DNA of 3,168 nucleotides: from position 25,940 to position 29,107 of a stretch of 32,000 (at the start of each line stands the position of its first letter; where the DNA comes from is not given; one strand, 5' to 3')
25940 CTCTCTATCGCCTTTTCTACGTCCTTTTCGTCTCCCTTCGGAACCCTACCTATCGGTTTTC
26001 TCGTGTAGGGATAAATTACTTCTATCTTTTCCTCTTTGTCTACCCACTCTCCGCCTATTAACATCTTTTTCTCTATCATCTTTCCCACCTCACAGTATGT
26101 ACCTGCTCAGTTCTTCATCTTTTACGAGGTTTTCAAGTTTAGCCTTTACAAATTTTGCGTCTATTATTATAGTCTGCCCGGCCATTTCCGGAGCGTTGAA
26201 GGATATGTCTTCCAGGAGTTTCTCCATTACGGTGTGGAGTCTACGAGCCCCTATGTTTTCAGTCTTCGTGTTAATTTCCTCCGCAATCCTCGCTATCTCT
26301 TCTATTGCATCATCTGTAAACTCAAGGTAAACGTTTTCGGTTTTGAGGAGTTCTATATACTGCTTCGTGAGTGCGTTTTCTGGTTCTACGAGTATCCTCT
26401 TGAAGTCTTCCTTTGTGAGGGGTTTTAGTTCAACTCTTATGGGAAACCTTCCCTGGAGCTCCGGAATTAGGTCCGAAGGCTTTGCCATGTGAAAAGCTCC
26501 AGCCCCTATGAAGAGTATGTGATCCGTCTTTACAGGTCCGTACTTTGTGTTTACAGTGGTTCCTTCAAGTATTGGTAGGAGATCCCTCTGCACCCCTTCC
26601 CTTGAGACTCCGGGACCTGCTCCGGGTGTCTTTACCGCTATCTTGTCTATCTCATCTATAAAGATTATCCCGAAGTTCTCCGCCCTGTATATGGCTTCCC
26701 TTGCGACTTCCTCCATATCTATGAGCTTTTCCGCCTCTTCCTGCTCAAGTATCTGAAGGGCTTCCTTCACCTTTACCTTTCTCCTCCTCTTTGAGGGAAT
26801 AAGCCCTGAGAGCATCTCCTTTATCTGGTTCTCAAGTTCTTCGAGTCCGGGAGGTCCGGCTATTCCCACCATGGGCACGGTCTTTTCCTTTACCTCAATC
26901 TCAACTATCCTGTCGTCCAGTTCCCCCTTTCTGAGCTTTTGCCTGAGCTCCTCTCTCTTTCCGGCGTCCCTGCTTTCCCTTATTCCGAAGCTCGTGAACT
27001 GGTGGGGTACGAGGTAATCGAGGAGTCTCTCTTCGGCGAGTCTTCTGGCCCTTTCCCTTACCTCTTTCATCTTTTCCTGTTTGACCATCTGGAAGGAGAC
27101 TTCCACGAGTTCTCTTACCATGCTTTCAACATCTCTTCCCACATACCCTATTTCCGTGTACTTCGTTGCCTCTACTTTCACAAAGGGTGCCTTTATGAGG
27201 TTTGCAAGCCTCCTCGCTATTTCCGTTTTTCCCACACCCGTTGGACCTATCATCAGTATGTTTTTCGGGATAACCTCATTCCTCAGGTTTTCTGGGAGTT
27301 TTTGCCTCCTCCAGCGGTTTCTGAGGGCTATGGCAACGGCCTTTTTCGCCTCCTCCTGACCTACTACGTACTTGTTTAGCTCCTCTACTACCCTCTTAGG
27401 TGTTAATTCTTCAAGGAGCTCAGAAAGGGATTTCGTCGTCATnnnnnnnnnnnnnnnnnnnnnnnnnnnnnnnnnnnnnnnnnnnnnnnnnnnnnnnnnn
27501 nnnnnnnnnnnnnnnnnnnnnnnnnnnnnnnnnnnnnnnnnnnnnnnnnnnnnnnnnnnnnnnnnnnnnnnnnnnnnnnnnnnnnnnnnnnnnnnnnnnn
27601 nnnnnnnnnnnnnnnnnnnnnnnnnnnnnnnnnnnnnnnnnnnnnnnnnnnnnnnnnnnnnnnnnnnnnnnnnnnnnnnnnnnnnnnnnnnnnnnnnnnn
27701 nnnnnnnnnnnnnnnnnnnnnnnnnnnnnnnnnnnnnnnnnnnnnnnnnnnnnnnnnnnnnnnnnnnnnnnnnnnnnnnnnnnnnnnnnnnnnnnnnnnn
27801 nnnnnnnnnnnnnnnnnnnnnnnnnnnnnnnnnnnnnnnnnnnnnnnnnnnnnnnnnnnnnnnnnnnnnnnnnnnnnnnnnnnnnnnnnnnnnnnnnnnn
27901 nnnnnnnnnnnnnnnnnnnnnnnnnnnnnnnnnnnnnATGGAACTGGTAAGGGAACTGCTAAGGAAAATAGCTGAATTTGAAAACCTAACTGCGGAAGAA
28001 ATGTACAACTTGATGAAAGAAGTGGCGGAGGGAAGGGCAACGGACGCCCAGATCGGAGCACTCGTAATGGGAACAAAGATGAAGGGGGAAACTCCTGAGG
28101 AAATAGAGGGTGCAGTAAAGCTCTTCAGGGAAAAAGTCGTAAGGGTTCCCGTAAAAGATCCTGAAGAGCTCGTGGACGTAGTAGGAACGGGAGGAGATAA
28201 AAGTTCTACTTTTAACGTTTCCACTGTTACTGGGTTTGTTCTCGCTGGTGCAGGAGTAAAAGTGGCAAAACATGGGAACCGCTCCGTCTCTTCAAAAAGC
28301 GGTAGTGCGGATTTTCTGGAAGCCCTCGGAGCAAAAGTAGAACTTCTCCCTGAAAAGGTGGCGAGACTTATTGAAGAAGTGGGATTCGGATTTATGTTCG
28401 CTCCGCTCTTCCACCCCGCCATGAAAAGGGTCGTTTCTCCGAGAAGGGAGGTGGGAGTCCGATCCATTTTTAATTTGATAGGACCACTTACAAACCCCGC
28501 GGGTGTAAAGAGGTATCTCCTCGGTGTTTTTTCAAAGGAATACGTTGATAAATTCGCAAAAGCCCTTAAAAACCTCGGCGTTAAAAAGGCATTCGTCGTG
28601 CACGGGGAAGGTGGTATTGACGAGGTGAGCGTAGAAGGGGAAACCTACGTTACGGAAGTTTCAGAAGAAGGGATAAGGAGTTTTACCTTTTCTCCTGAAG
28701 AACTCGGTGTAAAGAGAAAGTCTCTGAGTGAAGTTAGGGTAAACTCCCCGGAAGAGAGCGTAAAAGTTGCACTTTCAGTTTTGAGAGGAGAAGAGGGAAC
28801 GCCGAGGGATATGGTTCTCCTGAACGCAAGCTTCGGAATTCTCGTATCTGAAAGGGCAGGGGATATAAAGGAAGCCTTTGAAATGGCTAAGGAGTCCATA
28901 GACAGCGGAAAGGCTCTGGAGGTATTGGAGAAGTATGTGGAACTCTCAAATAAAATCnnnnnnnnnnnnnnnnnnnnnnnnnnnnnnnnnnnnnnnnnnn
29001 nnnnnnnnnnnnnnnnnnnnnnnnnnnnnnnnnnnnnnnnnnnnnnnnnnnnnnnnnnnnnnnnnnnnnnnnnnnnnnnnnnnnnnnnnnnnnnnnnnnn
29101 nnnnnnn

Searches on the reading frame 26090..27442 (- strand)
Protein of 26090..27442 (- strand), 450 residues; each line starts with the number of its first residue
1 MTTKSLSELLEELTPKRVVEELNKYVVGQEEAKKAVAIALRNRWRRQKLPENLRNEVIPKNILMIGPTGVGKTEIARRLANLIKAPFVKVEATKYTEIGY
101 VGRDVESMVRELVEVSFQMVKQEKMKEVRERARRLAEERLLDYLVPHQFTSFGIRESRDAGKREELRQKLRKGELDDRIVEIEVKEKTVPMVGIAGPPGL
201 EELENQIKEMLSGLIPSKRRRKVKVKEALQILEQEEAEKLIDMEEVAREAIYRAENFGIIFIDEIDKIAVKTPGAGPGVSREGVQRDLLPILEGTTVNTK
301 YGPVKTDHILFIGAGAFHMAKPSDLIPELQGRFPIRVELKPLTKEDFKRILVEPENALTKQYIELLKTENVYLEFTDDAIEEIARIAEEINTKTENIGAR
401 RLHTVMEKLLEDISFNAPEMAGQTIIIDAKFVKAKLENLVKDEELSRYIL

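Call 13: search_protein_families(library=pfam, proteins=[window:26090-27442:-], max_evalue=0.01)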
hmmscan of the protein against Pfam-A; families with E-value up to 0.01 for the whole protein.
window:26090-27442:- (450 aa): 15 families
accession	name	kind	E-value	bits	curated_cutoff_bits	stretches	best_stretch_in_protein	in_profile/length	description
PF07724.20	AAA_2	-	1.6e-37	129.5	27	2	195-336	9-166/166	AAA domain (Cdc48 subfamily)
PF00004.35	AAA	-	8.5e-17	62.3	21.2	2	237-339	43-129/131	ATPase family associated with various cellular activities (AAA)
PF07728.20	AAA_5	-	2.2e-07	31.4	22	1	61-98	1-39/139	AAA domain (dynein-related subfamily)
PF13401.12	AAA_22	-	1.8e-05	25.5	27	1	61-115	7-64/130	AAA domain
PF01078.27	Mg_chelatase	-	2.9e-05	24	20.3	1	61-99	24-61/207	Magnesium chelatase, subunit ChlI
PF00493.29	MCM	-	3e-05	23.7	23.3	1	15-93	15-92/224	MCM P-loop domain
PF10431.15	ClpB_D2-small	-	8.4e-05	23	21.9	1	342-412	1-62/81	C-terminal, D2-small domain, of ClpB protein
PF03266.21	NTPase_1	-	0.00084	19.7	23.9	0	62-101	2-41/168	NTPase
PF13238.12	AAA_18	-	0.00088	20.2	29.4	1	62-147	1-83/128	AAA domain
PF05496.18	RuvB_N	-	0.001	19.3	27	0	22-87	6-61/159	Holliday junction DNA helicase RuvB P-loop domain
PF13191.12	AAA_16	-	0.0014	19.6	32.6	0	59-153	24-104/167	AAA ATPase domain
PF13521.12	AAA_28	-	0.0027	18.4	27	0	62-127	2-68/164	AAA domain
PF00158.32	Sigma54_activat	-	0.0047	17.1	20.2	0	59-95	22-61/168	Sigma-54 interaction domain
PF00005.33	ABC_tran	-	0.0072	17.4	25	0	61-180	13-102/137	ABC transporter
PF00270.35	DEAD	-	0.0073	16.5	26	0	60-77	15-32/167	DEAD/DEAH box helicase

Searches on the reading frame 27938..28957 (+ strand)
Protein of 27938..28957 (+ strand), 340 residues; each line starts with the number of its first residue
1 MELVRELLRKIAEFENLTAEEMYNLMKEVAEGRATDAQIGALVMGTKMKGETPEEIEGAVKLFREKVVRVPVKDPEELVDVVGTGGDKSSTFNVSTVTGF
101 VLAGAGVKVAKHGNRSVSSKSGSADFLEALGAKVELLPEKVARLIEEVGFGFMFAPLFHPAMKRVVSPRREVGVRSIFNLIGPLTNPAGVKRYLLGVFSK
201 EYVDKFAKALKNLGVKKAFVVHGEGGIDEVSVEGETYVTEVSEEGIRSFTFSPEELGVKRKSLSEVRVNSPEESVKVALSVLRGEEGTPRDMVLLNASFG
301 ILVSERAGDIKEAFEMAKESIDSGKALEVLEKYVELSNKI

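Call 13: search_protein_families(library=pfam, proteins=[window:27938-28957:+], max_evalue=0.01)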
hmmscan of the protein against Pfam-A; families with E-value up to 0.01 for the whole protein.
window:27938-28957:+ (340 aa): 2 families
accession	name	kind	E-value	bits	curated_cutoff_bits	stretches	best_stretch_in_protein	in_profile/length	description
PF00591.27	Glycos_transf_3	-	2.2e-91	306.5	27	1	77-327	3-253/253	Glycosyl transferase family, a/b domain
PF02885.22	Glycos_trans_3N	-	6.2e-20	71.2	26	1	5-66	1-62/63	Glycosyl transferase family, helical bundle domain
